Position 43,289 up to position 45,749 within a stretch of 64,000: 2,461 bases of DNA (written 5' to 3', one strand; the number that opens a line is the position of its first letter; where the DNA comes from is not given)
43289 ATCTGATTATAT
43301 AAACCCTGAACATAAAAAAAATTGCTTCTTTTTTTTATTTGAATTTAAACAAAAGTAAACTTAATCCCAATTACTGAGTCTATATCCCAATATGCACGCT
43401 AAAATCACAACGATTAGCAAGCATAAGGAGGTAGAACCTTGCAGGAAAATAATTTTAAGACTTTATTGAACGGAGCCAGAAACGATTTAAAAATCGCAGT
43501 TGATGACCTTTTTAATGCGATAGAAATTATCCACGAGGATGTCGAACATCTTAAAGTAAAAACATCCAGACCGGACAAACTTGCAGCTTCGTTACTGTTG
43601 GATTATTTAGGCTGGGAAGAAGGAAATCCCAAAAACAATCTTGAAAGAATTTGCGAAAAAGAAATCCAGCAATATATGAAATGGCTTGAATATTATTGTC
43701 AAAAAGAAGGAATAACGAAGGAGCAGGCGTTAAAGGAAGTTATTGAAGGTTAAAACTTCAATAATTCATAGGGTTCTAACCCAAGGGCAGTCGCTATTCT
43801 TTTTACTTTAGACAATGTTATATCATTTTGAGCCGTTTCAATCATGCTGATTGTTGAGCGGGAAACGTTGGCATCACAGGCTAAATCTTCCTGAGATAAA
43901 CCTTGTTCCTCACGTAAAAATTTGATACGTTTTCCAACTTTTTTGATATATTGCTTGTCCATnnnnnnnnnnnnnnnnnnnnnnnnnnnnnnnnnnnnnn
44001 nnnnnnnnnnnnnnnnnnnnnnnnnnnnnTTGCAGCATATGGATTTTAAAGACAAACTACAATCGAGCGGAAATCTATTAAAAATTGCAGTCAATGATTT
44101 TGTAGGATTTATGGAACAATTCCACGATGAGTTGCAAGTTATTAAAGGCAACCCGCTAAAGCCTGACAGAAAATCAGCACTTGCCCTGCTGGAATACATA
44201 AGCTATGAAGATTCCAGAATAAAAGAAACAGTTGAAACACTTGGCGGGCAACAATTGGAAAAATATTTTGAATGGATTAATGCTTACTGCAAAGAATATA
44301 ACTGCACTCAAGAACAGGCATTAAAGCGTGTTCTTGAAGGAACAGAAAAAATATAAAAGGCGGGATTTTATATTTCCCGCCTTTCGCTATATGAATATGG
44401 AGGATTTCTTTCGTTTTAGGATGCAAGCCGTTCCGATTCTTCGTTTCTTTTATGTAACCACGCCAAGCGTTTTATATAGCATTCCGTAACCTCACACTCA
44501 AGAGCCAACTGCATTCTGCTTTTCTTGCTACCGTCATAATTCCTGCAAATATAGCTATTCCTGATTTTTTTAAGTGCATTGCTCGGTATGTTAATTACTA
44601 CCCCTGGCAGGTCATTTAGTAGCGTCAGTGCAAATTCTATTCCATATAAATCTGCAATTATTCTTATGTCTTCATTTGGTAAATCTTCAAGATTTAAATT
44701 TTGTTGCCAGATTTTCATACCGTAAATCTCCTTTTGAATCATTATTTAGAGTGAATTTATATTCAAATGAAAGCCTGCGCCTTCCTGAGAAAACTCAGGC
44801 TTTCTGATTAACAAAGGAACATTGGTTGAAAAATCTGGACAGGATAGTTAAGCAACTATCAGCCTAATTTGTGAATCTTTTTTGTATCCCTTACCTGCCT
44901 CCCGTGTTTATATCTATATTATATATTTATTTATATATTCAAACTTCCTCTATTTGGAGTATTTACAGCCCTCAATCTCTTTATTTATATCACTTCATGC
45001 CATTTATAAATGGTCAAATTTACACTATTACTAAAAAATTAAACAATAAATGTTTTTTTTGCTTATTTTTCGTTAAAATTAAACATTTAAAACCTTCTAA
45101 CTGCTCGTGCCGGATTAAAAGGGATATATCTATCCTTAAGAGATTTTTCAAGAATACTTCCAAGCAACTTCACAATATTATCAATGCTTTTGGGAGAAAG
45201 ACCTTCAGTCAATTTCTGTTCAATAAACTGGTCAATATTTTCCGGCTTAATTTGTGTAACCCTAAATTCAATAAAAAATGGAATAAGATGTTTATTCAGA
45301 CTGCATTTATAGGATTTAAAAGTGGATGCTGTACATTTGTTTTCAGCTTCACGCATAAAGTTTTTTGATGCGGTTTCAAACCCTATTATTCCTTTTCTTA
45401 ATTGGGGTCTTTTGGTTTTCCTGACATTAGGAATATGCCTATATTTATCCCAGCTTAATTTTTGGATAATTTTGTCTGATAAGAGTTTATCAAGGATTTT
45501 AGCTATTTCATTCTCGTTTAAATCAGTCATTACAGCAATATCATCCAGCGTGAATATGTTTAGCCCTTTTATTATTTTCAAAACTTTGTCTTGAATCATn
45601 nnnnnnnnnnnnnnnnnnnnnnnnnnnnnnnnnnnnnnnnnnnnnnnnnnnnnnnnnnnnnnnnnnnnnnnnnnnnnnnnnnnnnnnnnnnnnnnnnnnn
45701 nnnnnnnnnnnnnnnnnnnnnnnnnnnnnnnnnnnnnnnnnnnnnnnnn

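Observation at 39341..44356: Terminator-bounded small-gene cassettes headed by a conserved promoter-like leader, shared between two different prophages (prophage 1 copy set)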

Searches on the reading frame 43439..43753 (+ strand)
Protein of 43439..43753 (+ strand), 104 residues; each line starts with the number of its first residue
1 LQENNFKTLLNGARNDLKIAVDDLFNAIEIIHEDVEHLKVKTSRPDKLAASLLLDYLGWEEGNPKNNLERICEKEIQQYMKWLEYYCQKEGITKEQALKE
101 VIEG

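Call 7: search_protein_families(library=pfam, max_evalue=0.01, proteins=[window:43439-43753:+])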
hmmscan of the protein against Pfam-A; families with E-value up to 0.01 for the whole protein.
window:43439-43753:+ (104 aa): 0 families

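Call 8: search_protein_families(library=phrogs, max_evalue=0.01, proteins=[window:43439-43753:+])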
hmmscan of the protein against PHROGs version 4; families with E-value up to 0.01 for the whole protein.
window:43439-43753:+ (104 aa): 0 families

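Call 13: find_related_loci(query=window:43439-43753:+, collection=viral_contigs, flank=8000)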
Query window:43439-43753:+ (104 aa) in viral_contigs; peptide patterns used: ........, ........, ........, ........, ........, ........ (x = any residue, [..] = any of these).
4 stretches matched a pattern; 1 encode a relative of the query (tblastn E <= 1e-3); 1 distinct loci.
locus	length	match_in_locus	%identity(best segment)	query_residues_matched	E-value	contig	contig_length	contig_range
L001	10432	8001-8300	55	1-100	8e-36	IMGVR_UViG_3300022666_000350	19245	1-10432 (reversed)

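Call 20: find_related_loci(query=A1, collection=genome_contigs, flank=10000)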
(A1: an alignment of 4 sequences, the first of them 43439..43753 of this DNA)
Query A1 (104 aa) in genome_contigs; peptide patterns used: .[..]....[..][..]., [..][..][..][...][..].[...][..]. (x = any residue, [..] = any of these).
306 stretches matched a pattern; 7 encode a relative of the query (tblastn E <= 1e-3); 7 distinct loci.
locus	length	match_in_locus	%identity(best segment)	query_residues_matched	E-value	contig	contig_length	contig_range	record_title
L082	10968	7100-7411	78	1-104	2e-53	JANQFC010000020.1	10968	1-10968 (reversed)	MAG: Chlamydiales bacterium isolate PL23a_bin.60 k99_4086534, whole genome shotgun sequence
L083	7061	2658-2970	82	1-104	8e-50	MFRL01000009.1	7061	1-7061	MAG: Candidatus Melainabacteria bacterium GWF2_37_15 gwf2_scaffold_12683, whole genome shotgun sequence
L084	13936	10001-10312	65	1-104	7e-46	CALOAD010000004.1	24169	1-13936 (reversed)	MAG: Candidatus Gastranaerophilales bacterium isolate LOGT_bin.0241 genome assembly, contig: contig_68643, whole genome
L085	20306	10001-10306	55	1-102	4e-36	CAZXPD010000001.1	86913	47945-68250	MAG TPA_asm: uncultured Gammaproteobacteria bacterium isolate binchicken_co20_413 genome assembly, contig: NODE_718_leng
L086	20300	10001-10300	55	1-100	6e-35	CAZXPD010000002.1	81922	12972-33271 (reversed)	MAG TPA_asm: uncultured Gammaproteobacteria bacterium isolate binchicken_co20_413 genome assembly, contig: NODE_783_leng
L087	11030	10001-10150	74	55-104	4e-23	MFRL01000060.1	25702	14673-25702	MAG: Candidatus Melainabacteria bacterium GWF2_37_15 gwf2_scaffold_3475, whole genome shotgun sequence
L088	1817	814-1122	48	1-103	5e-23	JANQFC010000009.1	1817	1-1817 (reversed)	MAG: Chlamydiales bacterium isolate PL23a_bin.60 k99_1504350, whole genome shotgun sequence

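Call 53: search_solved_structures(query=A1, max_evalue=1)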
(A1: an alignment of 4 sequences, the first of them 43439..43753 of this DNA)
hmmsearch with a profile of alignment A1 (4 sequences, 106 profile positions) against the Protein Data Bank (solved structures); distinct sequences matched with E-value up to 1: 1.
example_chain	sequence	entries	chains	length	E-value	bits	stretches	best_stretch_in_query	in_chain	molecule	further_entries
3md3_A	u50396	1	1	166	0.25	15.1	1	13-99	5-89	Nuclear and cytoplasmic polyadenylated RNA-binding protein PUB1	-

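Call 56: search_protein_families(library=padloc, max_evalue=0.01, proteins=[window:43439-43753:+])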
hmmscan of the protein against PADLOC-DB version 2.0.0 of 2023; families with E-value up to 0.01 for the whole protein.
window:43439-43753:+ (104 aa): 0 families

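Call 57: search_protein_families(library=ncbifam, max_evalue=0.01, proteins=[window:43439-43753:+])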
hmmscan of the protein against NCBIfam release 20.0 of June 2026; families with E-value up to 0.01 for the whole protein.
window:43439-43753:+ (104 aa): 0 families

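Call 92: predict_structure(alignment_id=A7)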
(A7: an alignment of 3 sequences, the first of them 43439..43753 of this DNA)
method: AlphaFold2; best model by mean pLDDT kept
length: 104 residues; sequences in the alignment: 3
mean_pLDDT: 72.7   pTM: 0.52
mean pLDDT of the five models: 72.7, 70.0, 67.5, 63.1, 62.6
residues with pLDDT >= 90: 13; 70-90: 48; 50-70: 33; < 50: 10
segments of 3 or more residues with pLDDT < 50: 34-41
pLDDT, mean of each block of 10 residues (from residue 1): 56 64 59 47 76 86 75 79 88 92 88
secondary structure, 60 per line:
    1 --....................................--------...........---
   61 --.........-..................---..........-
elements in order: H3-38 H47-57 H63-71 H73-90 H94-103

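Call 95: fold_search(model_id=the predicted structure, library=pdb)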
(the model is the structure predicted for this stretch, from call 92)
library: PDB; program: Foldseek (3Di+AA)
matches with E <= 10: 2; with E <= 0.001: 0
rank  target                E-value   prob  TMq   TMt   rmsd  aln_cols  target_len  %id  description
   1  6x89_A5               6.8e+00  0.04  0.20  0.17   9.3        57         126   14  Vigna radiata mitochondrial complex I* (released 2020-09-02)
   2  2qa6_A                1.0e+01  0.04  0.25  0.13   6.9        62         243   16  Crystal Structure of Estrogen Receptor Alpha mutant 537S Complexed with 4-(6-hydroxy-1H-indazol-3-yl)benzene-1,3-diol (released 2008-03-18)

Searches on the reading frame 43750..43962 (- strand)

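Call 10: search_protein_families(library=pfam, max_evalue=0.01, proteins=[window:43750-43962:-])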
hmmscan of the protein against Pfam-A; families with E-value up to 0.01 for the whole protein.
window:43750-43962:- (70 aa): 8 families
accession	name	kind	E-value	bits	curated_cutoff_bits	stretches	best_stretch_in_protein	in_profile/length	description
PF01381.28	HTH_3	-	2.9e-15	56.5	23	1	13-67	1-55/55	Helix-turn-helix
PF12844.13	HTH_19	-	1.7e-13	50.7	30.2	1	10-68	1-59/64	Helix-turn-helix domain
PF13560.12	HTH_31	-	1.5e-11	44.9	27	1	10-64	3-58/64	Helix-turn-helix domain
PF13443.12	HTH_26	-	7.6e-07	29.7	22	1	13-70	2-60/63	Cro/C1-type HTH DNA-binding domain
PF13413.12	HTH_25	-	0.00014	22.1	24.6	1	16-66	5-61/62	Helix-turn-helix domain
PF13744.12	HTH_37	-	0.00078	19.6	27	1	10-62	20-73/80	Helix-turn-helix domain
PF04545.22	Sigma70_r4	-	0.00081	19.3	24.1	1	16-43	15-42/50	Sigma-70, region 4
PF08279.18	HTH_11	-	0.0077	16.5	25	0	13-38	6-32/55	HTH domain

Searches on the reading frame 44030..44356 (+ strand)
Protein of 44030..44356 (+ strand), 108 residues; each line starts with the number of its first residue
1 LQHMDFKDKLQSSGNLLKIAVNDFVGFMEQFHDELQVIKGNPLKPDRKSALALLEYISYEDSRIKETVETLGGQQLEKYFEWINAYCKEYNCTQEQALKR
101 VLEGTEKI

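Call 83: search_protein_families(library=phrogs, max_evalue=0.01, proteins=[window:44030-44356:+])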
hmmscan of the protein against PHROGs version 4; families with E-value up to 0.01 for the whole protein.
window:44030-44356:+ (108 aa): 0 families

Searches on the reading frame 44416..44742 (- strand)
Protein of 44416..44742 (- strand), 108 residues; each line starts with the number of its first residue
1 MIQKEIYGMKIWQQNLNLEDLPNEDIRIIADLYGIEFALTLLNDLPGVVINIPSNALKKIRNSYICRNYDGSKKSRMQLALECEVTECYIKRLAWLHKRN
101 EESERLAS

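Call 9: search_protein_families(library=pfam, max_evalue=0.01, proteins=[window:44416-44742:-])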
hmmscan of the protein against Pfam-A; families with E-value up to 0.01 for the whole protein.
window:44416-44742:- (108 aa): 0 families

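Call 57: search_protein_families(library=ncbifam, max_evalue=0.01, proteins=[window:44416-44742:-])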
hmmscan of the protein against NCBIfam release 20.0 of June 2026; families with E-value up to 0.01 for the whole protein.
window:44416-44742:- (108 aa): 0 families

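Call 83: search_protein_families(library=phrogs, max_evalue=0.01, proteins=[window:44416-44742:-])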
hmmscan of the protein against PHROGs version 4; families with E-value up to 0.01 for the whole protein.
window:44416-44742:- (108 aa): 1 family
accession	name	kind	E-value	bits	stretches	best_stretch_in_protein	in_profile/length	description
phrog_836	-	transcription regulation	8.7e-08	33.4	1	15-56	5-46/133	late transcriptional activator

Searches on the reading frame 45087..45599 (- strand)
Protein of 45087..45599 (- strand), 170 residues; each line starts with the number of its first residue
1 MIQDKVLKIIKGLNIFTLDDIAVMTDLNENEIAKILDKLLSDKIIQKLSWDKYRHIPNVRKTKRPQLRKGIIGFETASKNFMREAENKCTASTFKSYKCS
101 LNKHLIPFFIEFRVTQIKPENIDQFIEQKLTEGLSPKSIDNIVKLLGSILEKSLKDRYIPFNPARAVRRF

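Call 9: search_protein_families(library=pfam, max_evalue=0.01, proteins=[window:45087-45599:-])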
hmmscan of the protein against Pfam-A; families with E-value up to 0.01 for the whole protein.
window:45087-45599:- (170 aa): 4 families
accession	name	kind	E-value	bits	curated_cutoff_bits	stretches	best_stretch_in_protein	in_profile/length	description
PF14659.12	Phage_int_SAM_3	-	3.1e-07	31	22.6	1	74-127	2-55/58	Phage integrase, N-terminal SAM-like domain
PF12834.13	Phage_int_SAM_2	-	0.0033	18.4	22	1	104-153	35-85/91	Phage integrase, N-terminal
PF13102.12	Phage_int_SAM_5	-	0.0041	17.9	22.3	1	78-163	6-92/98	Phage integrase SAM-like domain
PF22022.2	Phage_int_M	-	0.0041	17.8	27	1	74-168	1-94/96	Phage integrase central domain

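Call 83: search_protein_families(library=phrogs, max_evalue=0.01, proteins=[window:45087-45599:-])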
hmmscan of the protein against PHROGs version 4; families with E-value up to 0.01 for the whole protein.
window:45087-45599:- (170 aa): 3 families
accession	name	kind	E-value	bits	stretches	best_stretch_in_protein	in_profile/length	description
phrog_1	-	integration and excision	4.5e-09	37.1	1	79-169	171-258/611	integrase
phrog_23783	-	integration and excision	2.2e-05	25.5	1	72-165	60-150/162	integrase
phrog_633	-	transcription regulation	0.0046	18.4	0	3-63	4-64/111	transcriptional regulator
